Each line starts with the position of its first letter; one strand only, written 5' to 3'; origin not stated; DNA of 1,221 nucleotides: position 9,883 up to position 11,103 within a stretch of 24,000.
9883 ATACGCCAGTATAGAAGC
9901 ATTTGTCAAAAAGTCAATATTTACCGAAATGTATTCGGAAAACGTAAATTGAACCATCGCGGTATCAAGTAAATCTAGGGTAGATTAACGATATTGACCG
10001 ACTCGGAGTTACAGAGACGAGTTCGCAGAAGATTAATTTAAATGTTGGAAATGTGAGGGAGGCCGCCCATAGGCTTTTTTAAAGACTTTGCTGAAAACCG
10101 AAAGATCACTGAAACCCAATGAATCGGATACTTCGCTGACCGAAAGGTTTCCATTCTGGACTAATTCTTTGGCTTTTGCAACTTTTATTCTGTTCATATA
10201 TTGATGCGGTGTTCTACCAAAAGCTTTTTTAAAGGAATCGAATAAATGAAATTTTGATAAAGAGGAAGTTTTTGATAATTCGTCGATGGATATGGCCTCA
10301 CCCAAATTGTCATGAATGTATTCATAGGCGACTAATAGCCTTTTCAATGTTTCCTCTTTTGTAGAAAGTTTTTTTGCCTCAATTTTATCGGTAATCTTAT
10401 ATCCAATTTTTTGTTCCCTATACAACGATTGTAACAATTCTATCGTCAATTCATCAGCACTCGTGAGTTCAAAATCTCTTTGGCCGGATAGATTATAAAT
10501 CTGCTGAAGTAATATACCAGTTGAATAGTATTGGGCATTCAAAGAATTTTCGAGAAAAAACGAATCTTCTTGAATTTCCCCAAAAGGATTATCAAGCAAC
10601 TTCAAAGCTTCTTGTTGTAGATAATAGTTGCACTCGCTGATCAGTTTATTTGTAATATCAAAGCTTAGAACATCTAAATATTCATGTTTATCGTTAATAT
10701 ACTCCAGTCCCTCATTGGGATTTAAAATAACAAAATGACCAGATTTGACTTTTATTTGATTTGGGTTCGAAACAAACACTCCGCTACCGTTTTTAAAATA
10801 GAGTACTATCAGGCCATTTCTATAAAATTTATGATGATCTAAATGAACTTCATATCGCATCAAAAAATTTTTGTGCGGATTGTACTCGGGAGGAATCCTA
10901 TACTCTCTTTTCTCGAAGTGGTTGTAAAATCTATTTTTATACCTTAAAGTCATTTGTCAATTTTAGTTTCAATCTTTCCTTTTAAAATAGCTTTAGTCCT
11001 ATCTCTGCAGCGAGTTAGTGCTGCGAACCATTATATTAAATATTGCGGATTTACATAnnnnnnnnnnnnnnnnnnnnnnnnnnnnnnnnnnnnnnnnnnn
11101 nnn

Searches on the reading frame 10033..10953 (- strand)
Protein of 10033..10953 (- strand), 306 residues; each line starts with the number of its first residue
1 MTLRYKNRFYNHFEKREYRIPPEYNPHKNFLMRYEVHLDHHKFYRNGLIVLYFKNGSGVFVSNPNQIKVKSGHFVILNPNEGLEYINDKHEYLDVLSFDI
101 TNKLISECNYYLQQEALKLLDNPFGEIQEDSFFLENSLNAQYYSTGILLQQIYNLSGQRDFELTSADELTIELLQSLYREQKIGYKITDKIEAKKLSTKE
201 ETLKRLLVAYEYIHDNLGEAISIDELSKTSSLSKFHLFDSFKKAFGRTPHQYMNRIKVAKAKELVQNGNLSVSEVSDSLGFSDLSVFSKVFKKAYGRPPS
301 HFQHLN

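Call 10: search_protein_families(library=pfam, proteins=[window:10033-10953:-])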
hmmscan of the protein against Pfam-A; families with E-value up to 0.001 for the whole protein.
window:10033-10953:- (306 aa): 2 families
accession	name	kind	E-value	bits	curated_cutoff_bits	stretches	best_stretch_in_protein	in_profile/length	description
PF12833.13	HTH_18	-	9.4e-19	67.9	33.6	1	227-303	2-78/80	Helix-turn-helix domain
PF00165.29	HTH_AraC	-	3.7e-15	56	26.6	2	268-302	7-40/42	Bacterial regulatory helix-turn-helix proteins, AraC family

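Call 11: find_encoding_contigs(protein=window:10033-10953:-, flank=10000, max_places=10)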
Protein window:10033-10953:- (306 aa): no gene with exactly this product is on record in the collection.

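Call 13: find_homologous_proteins(query=window:10033-10953:-, max_evalue=1e-10)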
Query window:10033-10953:- (306 aa): 56 proteins with E <= 1e-10 among 987 candidates.
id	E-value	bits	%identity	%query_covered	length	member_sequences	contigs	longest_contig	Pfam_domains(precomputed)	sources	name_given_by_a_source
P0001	1.8e-175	601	100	90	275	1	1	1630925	PF12833.14,PF00165.30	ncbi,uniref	ncbi:helix-turn-helix transcriptional regulator [Maribacter sp. 2210JD10-5]|uniref:AraC family trans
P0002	1.5e-136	473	68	99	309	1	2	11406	PF12833.14,PF00165.30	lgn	-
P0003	7.6e-120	418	61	99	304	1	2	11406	PF12833.14,PF00165.30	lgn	-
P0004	4.0e-111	389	59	97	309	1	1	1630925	PF12833.14,PF00165.30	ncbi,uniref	ncbi:helix-turn-helix domain-containing protein [Maribacter sp. 2210JD10-5]|uniref:helix-turn-helix 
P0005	3.2e-108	380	56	100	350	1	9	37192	PF12833.14,PF00165.30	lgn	-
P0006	6.0e-108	379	58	99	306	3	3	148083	PF12833.14,PF00165.30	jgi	jgi:AraC-like DNA-binding protein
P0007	2.7e-107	377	57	99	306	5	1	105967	PF12833.14,PF00165.30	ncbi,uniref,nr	ncbi:helix-turn-helix transcriptional regulator [Flagellimonas sp. 389]|uniref:helix-turn-helix doma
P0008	8.5e-107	375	56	99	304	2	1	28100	PF12833.14,PF00165.30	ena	-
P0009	1.1e-106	375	58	99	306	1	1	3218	PF12833.14,PF00165.30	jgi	-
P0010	8.4e-106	372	55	99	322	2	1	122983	PF12833.14,PF00165.30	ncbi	ncbi:MAG: AraC family transcriptional regulator [Saonia sp.]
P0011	2.0e-105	371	56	99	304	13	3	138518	PF12833.14,PF00165.30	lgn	-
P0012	2.0e-104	367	55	99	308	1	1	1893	PF12833.14,PF00165.30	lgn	-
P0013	3.3e-102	360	55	99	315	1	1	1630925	PF12833.14,PF00165.30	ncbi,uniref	ncbi:AraC family transcriptional regulator [Maribacter sp. 2210JD10-5]|uniref:AraC family transcript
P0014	6.0e-101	356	55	99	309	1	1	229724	PF12833.14,PF00165.30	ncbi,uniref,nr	ncbi:helix-turn-helix transcriptional regulator [Aquimarina sp. U1-2]|uniref:helix-turn-helix domain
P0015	3.3e-99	350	52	100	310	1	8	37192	PF12833.14,PF00165.30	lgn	-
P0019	7.4e-94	333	50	99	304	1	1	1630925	PF12833.14,PF00165.30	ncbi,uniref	ncbi:helix-turn-helix transcriptional regulator [Maribacter sp. 2210JD10-5]|uniref:helix-turn-helix 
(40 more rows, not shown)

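Call 16: find_related_loci(query=A2, collection=genome_contigs, flank=10000)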
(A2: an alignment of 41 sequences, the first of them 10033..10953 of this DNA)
Query A2 (306 aa) in genome_contigs; peptide patterns used: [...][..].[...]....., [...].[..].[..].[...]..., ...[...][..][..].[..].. (x = any residue, [..] = any of these).
600 stretches matched a pattern (row limit reached: there are more); 334 encode a relative of the query (tblastn E <= 1e-3); the best 80 are kept; 80 distinct loci.
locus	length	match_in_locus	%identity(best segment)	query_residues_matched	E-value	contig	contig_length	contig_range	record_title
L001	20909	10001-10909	58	1-303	2e-114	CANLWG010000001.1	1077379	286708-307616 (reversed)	uncultured Flavobacteriaceae bacterium isolate 2-963.fasta genome assembly, contig: NODE_1, whole genome shotgun sequenc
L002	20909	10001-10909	57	1-303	3e-112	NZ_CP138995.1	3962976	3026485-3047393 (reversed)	Allomuricauda sp. R78024 chromosome, complete genome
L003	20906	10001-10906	55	1-302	6e-103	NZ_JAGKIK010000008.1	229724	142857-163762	Aquimarina sp. U1-2 NODE_8_length_229724_cov_37.853349, whole genome shotgun sequence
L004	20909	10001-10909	51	1-303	3e-101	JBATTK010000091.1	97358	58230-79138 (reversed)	MAG: Saonia sp. isolate MFD12163_ilm_asm_bin4 k127_53511, whole genome shotgun sequence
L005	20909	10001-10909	49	1-303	3e-95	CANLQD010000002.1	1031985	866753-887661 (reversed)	uncultured Flavobacteriaceae bacterium isolate 920-3Z.fasta genome assembly, contig: NODE_2, whole genome shotgun sequen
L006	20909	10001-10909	47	1-303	4e-94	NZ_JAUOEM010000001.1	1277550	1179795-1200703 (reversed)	Flavivirga amylovorans strain KACC 14157 contig1, whole genome shotgun sequence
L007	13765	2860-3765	47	1-302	1e-94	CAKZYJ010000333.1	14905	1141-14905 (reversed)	MAG TPA_asm: uncultured Flammeovirgaceae bacterium isolate SRR3401487_bin.61_CONCOCT_v1.1_MAG genome assembly, contig: E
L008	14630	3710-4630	48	1-302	2e-93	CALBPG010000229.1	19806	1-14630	MAG TPA_asm: uncultured Muricauda sp. isolate SRR3401491_bin.74_CONCOCT_v1.1_MAG genome assembly, contig: ERZ1740062.543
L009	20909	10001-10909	46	1-303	3e-93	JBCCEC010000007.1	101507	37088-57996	MAG: Bacteroidota bacterium isolate P01_A01_bin.99 k141_668717_length_101507_cov_25.1921, whole genome shotgun sequence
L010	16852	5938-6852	48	5-306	6e-90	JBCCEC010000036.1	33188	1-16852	MAG: Bacteroidota bacterium isolate P01_A01_bin.99 k141_1179894_length_33188_cov_14.9966, whole genome shotgun sequence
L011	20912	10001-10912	45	3-306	5e-89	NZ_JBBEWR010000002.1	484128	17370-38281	Ascidiimonas aurantiaca strain N5DA8-2C Scaffold2_1, whole genome shotgun sequence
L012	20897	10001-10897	47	5-303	1e-88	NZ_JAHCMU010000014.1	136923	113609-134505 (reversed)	Flagellimonas sp. 389 NODE_14, whole genome shotgun sequence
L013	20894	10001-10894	45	5-302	1e-84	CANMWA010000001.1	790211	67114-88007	uncultured Aquimarina sp. isolate YR205-23-3Z.fasta genome assembly, contig: NODE_1, whole genome shotgun sequence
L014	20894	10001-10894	45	5-302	6e-85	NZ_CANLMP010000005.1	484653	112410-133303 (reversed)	Uncultured Aquimarina sp. isolate 4R5-1-G.fasta NODE_5, whole genome shotgun sequence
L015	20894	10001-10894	44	5-302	5e-83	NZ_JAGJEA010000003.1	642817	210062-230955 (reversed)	Aquimarina sp. MMG016 assembly_contig_3, whole genome shotgun sequence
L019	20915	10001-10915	42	1-302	5e-78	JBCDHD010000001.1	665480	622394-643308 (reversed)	MAG: Bacteroidota bacterium isolate P01_H01_bin.148 k141_759854_length_665480_cov_44.0159, whole genome shotgun sequence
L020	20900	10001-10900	44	1-300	3e-76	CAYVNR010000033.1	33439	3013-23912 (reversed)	MAG TPA_asm: uncultured Flavobacteriaceae bacterium isolate SRP342821_co1_17 genome assembly, contig: NODE_890_length_33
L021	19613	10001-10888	41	5-300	2e-75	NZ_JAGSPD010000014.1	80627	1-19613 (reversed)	Winogradskyella luteola strain WHY3 14, whole genome shotgun sequence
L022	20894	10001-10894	42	5-302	9e-74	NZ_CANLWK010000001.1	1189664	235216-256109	Uncultured Croceitalea sp. isolate 247.fasta NODE_1, whole genome shotgun sequence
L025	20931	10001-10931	68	1-302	6e-47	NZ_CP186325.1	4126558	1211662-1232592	Flagellimonas sp. S174 chromosome, complete genome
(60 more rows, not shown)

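Call 26: search_protein_families(library=pfam, proteins=[L002:11121-12623:+, L002:8737-9561:-, L003:14620-15021:+, L020:17269-18348:+, L020:15181-16095:+, L003:13686-14402:+, L020:13866-14870:+, L012:11050-12390:+, L021:8505-9944:+, L021:10967-11752:-], max_evalue=0.01)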
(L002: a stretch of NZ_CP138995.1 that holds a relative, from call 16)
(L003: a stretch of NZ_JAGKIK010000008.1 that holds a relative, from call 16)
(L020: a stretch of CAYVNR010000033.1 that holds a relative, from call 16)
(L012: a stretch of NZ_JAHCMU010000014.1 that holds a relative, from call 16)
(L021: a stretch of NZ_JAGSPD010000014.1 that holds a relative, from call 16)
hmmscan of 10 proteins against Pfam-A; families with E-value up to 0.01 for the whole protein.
L002:11121-12623:+ (500 aa): 9 families
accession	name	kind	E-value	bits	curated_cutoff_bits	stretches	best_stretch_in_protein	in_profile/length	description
PF23598.1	LRR_14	-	1.1e-28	100.5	40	3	273-377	43-147/353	Leucine-rich repeat region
PF16410.10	DUF5018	-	1.1e-24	87.4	38.2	2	45-121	142-217/352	Domain of unknown function (DUF5018)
PF12799.13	LRR_4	-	2.2e-16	60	27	2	326-362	4-43/44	Leucine Rich repeats (2 copies)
PF13855.12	LRR_8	-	7.1e-16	58.2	27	5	417-474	2-61/61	Leucine rich repeat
PF00560.39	LRR_1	-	4.2e-12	44.2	20.6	0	395-415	2-23/23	Leucine Rich Repeat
PF22243.2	DUF5018-rel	-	4.8e-07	30.4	28.1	1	144-210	43-114/115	DUF5018-related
PF23286.1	LRR_13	-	2.6e-05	24.5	30.1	0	395-469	7-81/210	Disease resistance protein RPS4B-like, leucine-rich repeats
PF23211.1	LRR_LRWD1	-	0.00021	21.5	28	0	278-360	22-100/190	Leucine-rich repeat and WD repeat-containing protein 1, LRR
PF25019.1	LRR_R13L1-DRL21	-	0.00041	20.7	27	0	364-424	64-125/127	R13L1/DRL21 LRRs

L002:8737-9561:- (274 aa): 9 families
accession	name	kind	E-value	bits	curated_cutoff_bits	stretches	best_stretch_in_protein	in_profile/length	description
PF08241.18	Methyltransf_11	-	4.4e-17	62.9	21.2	1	52-149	1-94/95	Methyltransferase domain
PF13649.12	Methyltransf_25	-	1.6e-16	61.2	27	1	51-146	1-97/97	Methyltransferase domain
PF13489.12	Methyltransf_23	-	3.9e-10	40.1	27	1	33-149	6-115/164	Methyltransferase domain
PF13847.12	Methyltransf_31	-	4.7e-10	39.8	27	1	49-169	5-114/145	Methyltransferase domain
PF08242.18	Methyltransf_12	-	4.6e-08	34.1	30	1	52-148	1-98/98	Methyltransferase domain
PF01209.24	Ubie_methyltran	-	2.7e-05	24.1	20.1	1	45-149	45-150/233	ubiE/COQ5 methyltransferase family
PF05401.17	NodS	-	0.00013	22.3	24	1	31-146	26-140/201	Nodulation protein S (NodS)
PF00891.24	Methyltransf_2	-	0.0016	18.3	22.3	1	48-148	63-162/210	O-methyltransferase domain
PF05175.20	MTS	-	0.0083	16.2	23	0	44-148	27-136/170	Methyltransferase small domain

L003:14620-15021:+ (133 aa): 1 family
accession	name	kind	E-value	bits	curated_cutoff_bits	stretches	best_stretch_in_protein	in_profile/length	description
PF13648.12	Lipocalin_4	-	0.00061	21.1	22.4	1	33-113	1-88/89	Lipocalin-like domain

L020:17269-18348:+ (359 aa): 0 families

L020:15181-16095:+ (304 aa): 1 family
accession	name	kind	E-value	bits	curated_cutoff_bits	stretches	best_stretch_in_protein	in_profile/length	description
PF18950.5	DUF5694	-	8.3e-43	147.4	27.5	1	114-303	4-185/185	Family of unknown function (DUF5694)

L003:13686-14402:+ (238 aa): 0 families

L020:13866-14870:+ (334 aa): 2 families
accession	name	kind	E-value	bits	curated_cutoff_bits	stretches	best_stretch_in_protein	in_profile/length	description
PF03417.21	AAT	-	2.1e-28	100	23.2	1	95-312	3-221/225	Acyl-coenzyme A:6-aminopenicillanic acid acyl-transferase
PF02275.23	CBAH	-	1.9e-06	28.2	20.4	1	127-222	52-167/316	Linear amide C-N hydrolases, choloylglycine hydrolase family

L012:11050-12390:+ (446 aa): 8 families
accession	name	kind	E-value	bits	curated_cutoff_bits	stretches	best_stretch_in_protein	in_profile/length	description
PF03403.19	PAF-AH_p_II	-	1.4e-18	67.1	20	2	278-436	214-349/372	Platelet-activating factor acetylhydrolase, isoform II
PF00561.26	Abhydrolase_1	-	2.9e-06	27.6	25.8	1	279-341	63-127/245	alpha/beta hydrolase fold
PF07224.18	Chlorophyllase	-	5.9e-05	22.5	26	1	184-301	38-132/301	Chlorophyllase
PF20434.5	BD-FAE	-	0.00049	20.1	26.8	0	254-310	60-114/215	BD-FAE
PF12146.15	Hydrolase_4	-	0.0021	17.8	27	0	190-311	6-103/239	Serine aminopeptidase, S33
PF07819.20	PGAP1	-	0.0027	17.9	24.3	1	279-320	85-130/233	PGAP1-like alpha/beta domain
PF07859.19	Abhydrolase_3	-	0.004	17.4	25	1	257-313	45-100/210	alpha/beta hydrolase fold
PF12695.13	Abhydrolase_5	-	0.0073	16.5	27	0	279-332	51-104/164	Alpha/beta hydrolase family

L021:8505-9944:+ (479 aa): 4 families
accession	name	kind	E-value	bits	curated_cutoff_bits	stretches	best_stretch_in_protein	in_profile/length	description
PF18962.6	Por_Secre_tail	-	4.7e-14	52.9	27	1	410-478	1-75/75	Secretion system C-terminal sorting domain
PF14312.12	FG-GAP_2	-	1.1e-10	41.9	23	0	86-122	15-49/49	FG-GAP repeat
PF12768.13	Rax2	-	1.4e-05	25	28.8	1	259-326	28-95/254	Rax2 C-terminal beta propeller domain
PF18975.6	DUF5711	-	0.00062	19.5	26.3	0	316-383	99-161/344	Family of unknown function (DUF5711)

L021:10967-11752:- (261 aa): 2 families
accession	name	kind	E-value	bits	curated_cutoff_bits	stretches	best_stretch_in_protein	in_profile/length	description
PF13385.13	Laminin_G_3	-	5.4e-24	85.5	27.6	1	94-255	15-150/151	Concanavalin A-like lectin/glucanases superfamily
PF00354.24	Pentaxin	-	0.0064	16.7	25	0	166-259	79-167/194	Pentaxin family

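Call 28: find_encoding_contigs(protein=P0013, flank=10000, max_places=3)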
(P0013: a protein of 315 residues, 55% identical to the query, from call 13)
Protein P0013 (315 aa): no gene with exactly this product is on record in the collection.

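Call 29: find_encoding_contigs(protein=P0019, flank=10000, max_places=3)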
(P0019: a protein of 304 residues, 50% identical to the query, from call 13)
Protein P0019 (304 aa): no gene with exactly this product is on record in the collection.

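Call 30: find_encoding_contigs(protein=P0002, flank=10000, max_places=3)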
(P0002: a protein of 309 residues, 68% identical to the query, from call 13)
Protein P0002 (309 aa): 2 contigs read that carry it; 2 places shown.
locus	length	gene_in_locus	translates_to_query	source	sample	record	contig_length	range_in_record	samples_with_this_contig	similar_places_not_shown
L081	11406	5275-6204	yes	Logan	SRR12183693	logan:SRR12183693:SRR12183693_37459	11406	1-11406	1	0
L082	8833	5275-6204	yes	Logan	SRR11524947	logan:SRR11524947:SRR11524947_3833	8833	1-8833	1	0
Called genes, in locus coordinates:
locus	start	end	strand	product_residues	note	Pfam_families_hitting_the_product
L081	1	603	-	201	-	?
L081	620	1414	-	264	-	PF13483:Lactamase_B_3, PF12706:Lactamase_B_2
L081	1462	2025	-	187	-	-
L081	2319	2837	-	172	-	PF01042:Ribonuc_L-PSP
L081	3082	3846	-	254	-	PF19578:DUF6090 (weak)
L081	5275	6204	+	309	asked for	PF00165:HTH_AraC, PF12833:HTH_18, PF00165:HTH_AraC (weak)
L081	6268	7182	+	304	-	PF00165:HTH_AraC (weak), PF12833:HTH_18, PF00165:HTH_AraC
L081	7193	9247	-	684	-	PF00144:Beta-lactamase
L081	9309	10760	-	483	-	PF00144:Beta-lactamase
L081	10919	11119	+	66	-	-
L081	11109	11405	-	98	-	?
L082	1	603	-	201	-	?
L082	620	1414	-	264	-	PF13483:Lactamase_B_3, PF12706:Lactamase_B_2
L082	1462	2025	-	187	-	-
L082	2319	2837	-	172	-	PF01042:Ribonuc_L-PSP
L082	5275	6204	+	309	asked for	PF00165:HTH_AraC, PF12833:HTH_18, PF00165:HTH_AraC (weak)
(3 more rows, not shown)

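Call 31: find_encoding_contigs(protein=P0005, flank=10000, max_places=3)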
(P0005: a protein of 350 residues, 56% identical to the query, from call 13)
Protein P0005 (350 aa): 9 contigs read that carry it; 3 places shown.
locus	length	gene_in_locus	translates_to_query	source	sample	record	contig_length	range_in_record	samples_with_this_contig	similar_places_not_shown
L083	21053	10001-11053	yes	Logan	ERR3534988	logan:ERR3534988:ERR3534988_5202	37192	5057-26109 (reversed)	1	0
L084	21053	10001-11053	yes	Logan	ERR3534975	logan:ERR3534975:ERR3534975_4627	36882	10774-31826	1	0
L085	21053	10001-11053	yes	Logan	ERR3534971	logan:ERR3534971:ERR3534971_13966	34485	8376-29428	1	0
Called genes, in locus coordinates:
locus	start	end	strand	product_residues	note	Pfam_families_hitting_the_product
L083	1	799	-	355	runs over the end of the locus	PF12146:Hydrolase_4, PF00561:Abhydrolase_1, PF12697:Abhydrolase_6, PF00326:Peptidase_S9 (faint), PF12146:Hydrolase_4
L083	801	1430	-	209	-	-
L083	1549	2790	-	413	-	PF03403:PAF-AH_p_II (weak), PF07224:Chlorophyllase (weak), PF12740:PETase (faint), PF03403:PAF-AH_p_II (weak)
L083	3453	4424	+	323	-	PF01738:DLH (faint), PF08840:BAAT_C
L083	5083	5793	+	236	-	-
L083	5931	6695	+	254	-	PF00561:Abhydrolase_1, PF12697:Abhydrolase_6, PF12146:Hydrolase_4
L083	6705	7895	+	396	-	PF00144:Beta-lactamase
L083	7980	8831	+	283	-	PF00561:Abhydrolase_1, PF12697:Abhydrolase_6 (weak)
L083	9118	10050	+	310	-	PF00165:HTH_AraC (weak), PF12833:HTH_18, PF00165:HTH_AraC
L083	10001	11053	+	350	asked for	PF00165:HTH_AraC, PF12833:HTH_18, PF00165:HTH_AraC (weak)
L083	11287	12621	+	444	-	PF02321:OEP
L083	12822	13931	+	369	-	PF00144:Beta-lactamase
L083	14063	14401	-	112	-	PF07609:DUF1572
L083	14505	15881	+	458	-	PF01642:MM_CoA_mutase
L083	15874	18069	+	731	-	PF01642:MM_CoA_mutase, PF02310:B12-binding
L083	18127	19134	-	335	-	PF00389:2-Hacid_dh, PF02826:2-Hacid_dh_C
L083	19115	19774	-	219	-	-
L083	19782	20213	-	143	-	-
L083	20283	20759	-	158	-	PF00011:HSP20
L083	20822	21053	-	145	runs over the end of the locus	-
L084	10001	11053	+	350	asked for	PF00165:HTH_AraC, PF12833:HTH_18, PF00165:HTH_AraC (weak)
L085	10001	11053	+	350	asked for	PF00165:HTH_AraC, PF12833:HTH_18, PF00165:HTH_AraC (weak)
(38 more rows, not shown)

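Call 44: predict_structure(alignment_id=A2)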
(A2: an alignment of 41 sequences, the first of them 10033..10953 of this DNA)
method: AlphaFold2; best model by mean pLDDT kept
length: 306 residues; sequences in the alignment: 41
mean_pLDDT: 89.4   pTM: 0.85
mean pLDDT of the five models: 89.4, 87.9, 87.0, 85.8, 84.4
residues with pLDDT >= 90: 198; 70-90: 93; 50-70: 13; < 50: 2
segments of 3 or more residues with pLDDT < 50: none
pLDDT, mean of each block of 10 residues (from residue 1): 80 93 84 94 89 96 89 93 91 95 87 69 72 85 97 94 94 92 87 88 94 91 94 94 93 92 91 92 90 92 72
secondary structure, 60 per line:
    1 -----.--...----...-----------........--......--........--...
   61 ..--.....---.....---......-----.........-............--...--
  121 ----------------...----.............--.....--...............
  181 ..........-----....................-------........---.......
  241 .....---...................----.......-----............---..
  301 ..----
elements in order: E9-11 E16-18 E30-37 E40-45 E48-55 E58-62 E65-69 E73-77 E81-86 E92-100 H102-113 E137-139 H144-156 H159-163 H166-190 H196-215 H223-230 H234-245 H249-267 H272-278 H284-295 H299-302

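Call 47: fold_search(model_id=the predicted structure, library=pdb)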
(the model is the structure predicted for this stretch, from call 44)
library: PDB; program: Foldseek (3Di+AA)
matches with E <= 10: 1404; with E <= 0.001: 172
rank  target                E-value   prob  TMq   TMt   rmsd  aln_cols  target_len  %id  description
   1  6p7t                  8.6e-12  1.00  0.33  0.36  19.8       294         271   15  Crystal structure of apo ToxT K231A from Vibrio cholerae strain SCE256 (released 2020-01-01)
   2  6pb9                  7.3e-11  1.00  0.33  0.36  19.8       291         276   14  Crystal structure of unsaturated fatty acid bound ToxT K231A from Vibrio cholerae strain SCE256 (released 2020-01-01)
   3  6p7r                  6.2e-10  1.00  0.31  0.33  20.0       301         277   16  Crystal structure of unsaturated fatty acid bound wild-type ToxT from Vibrio cholerae strain SCE256 (released 2020-01-01)
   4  4mlo                  8.2e-10  1.00  0.34  0.38  19.5       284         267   14  1.65A resolution structure of ToxT from Vibrio cholerae (P21 Form) (released 2016-04-20)
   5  3gbg                  1.1e-09  1.00  0.32  0.37  18.9       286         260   14  Crystal Structure of ToxT from Vibrio Cholerae O395 (released 2010-02-23)
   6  8vrq_B                2.3e-09  1.00  0.31  0.37  19.3       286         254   15  Rns pocket mutant - R75A (released 2025-07-23)
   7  8vst_A                3.8e-09  1.00  0.31  0.37  19.3       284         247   14  Rns mutant H20A/R75A (released 2025-07-23)
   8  8vst_B                4.2e-09  1.00  0.31  0.38  19.3       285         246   14  Rns mutant H20A/R75A (released 2025-07-23)
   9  6xiu_A                4.4e-09  1.00  0.30  0.37  19.4       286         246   17  ETEC Rns bound to a potential inhibitor, decanoic acid (released 2021-06-30)
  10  8vrq_A                4.7e-09  1.00  0.31  0.36  19.1       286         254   17  Rns pocket mutant - R75A (released 2025-07-23)
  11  9ca5_A                5.6e-09  1.00  0.31  0.37  18.2       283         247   16  Rns pocket mutant - H20A (released 2025-06-25)
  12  9ca5_B                5.9e-09  1.00  0.31  0.37  19.4       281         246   14  Rns pocket mutant - H20A (released 2025-06-25)
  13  5suw                  8.2e-09  1.00  0.33  0.37  19.6       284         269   15  Crystal Structure of ToxT from Vibrio Cholerae O395 bound to 3-(8-Methyl-1,2,3,4-tetrahydronaphthalen-1-yl)propanoic aci (released 2017-04-12)
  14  5sux                  8.2e-09  1.00  0.31  0.35  19.6       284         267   14  Crystal Structure of ToxT from Vibrio Cholerae O395 bound to (E)-4-(8-methylnaphthalen-1-yl)but-3-enoic acid (released 2017-04-12)
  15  6xiu_B                8.7e-09  1.00  0.30  0.37  19.0       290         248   16  ETEC Rns bound to a potential inhibitor, decanoic acid (released 2021-06-30)
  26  1xs9_A                9.4e-06  1.00  0.31  0.68   2.4       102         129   25  A MODEL OF THE TERNARY COMPLEX FORMED BETWEEN MARA, THE ALPHA-CTD OF RNA POLYMERASE AND DNA (released 2004-10-26)
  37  1bl0_A                3.2e-05  1.00  0.31  0.75   2.7       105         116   25  MULTIPLE ANTIBIOTIC RESISTANCE PROTEIN (MARA)/DNA COMPLEX (released 1998-09-02)
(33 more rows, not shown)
